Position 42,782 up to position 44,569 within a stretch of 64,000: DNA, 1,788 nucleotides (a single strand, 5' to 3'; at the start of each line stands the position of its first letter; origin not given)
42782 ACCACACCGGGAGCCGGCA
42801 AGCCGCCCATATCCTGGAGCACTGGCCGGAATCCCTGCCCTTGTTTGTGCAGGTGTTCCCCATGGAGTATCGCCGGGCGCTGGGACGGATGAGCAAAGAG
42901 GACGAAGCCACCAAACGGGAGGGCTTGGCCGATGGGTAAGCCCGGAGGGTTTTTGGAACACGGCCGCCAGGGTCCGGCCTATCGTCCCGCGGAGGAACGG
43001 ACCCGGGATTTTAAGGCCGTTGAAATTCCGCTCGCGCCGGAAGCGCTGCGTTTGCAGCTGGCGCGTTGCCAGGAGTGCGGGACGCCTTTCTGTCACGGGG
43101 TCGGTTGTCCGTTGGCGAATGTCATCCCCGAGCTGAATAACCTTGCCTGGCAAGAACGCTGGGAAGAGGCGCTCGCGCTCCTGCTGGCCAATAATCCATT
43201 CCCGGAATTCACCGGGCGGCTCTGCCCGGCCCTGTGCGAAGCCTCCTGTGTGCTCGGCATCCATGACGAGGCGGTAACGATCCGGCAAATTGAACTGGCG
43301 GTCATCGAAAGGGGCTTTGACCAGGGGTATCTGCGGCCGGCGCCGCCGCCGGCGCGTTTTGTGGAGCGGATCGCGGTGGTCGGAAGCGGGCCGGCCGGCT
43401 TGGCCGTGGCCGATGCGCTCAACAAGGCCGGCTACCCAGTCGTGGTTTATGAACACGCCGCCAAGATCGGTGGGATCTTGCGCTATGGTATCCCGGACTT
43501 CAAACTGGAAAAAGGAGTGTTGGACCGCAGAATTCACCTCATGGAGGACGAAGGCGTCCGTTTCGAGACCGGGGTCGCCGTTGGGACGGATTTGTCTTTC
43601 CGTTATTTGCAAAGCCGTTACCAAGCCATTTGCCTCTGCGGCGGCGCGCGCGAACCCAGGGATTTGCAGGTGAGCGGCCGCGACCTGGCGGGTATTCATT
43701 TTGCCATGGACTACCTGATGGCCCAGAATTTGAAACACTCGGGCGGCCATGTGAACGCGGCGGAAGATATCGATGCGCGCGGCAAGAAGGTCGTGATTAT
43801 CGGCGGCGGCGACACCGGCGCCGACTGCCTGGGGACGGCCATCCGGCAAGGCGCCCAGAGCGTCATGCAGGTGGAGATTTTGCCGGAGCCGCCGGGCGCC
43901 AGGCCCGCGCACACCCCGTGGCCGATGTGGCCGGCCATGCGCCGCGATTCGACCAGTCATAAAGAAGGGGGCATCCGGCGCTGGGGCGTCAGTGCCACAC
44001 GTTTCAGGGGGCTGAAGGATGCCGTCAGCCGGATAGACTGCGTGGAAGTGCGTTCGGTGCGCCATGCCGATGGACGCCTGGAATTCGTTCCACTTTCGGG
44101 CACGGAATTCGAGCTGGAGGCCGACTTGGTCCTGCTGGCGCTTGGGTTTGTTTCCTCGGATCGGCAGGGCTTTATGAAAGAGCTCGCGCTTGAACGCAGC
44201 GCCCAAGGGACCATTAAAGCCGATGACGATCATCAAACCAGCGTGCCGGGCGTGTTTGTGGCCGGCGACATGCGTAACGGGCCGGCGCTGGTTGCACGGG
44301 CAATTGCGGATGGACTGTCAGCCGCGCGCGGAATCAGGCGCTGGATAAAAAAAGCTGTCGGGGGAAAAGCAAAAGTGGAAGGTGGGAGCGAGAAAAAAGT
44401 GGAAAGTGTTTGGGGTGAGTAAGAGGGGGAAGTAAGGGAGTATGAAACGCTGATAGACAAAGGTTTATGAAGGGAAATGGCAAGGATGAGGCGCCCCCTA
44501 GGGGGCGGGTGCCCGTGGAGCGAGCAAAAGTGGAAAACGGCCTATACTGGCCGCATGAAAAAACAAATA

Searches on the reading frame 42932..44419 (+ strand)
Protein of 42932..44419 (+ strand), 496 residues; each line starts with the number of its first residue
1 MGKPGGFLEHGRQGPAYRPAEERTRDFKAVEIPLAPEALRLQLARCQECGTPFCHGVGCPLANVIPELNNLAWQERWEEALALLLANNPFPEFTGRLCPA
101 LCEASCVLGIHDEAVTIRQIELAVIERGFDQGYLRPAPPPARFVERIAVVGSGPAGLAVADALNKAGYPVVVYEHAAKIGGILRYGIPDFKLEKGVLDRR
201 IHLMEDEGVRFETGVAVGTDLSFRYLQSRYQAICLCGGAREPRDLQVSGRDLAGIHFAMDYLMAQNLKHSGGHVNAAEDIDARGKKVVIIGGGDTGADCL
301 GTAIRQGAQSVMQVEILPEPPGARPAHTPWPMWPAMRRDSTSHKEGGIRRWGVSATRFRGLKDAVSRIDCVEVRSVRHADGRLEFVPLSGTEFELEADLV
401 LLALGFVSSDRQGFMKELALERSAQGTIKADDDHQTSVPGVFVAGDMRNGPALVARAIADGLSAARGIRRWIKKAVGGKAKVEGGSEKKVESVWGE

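Call 51: search_protein_families(library=pfam, proteins=[window:42932-44419:+], max_evalue=0.00001)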
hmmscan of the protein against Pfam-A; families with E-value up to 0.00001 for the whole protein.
window:42932-44419:+ (496 aa): 6 families
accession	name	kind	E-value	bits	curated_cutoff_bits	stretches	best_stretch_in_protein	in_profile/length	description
PF07992.20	Pyr_redox_2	-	1.7e-25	90.5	26.1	1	146-461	2-291/291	Pyridine nucleotide-disulphide oxidoreductase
PF14691.11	Fer4_20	-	2.4e-17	63.2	25.8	1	24-127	2-107/113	Dihydroprymidine dehydrogenase domain II, 4Fe-4S cluster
PF13738.12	Pyr_redox_3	-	1e-09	38.5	30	0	149-179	2-32/305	Pyridine nucleotide-disulphide oxidoreductase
PF13450.12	NAD_binding_8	-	1.8e-07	31.8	21.9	1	149-189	1-42/68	NAD(P)-binding Rossmann-like domain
PF01593.30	Amino_oxidase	-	8e-06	25.8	19.8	0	155-181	2-28/443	Flavin containing amine oxidoreductase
PF00070.33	Pyr_redox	-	9.4e-06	26.5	22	0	146-179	1-34/82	Pyridine nucleotide-disulphide oxidoreductase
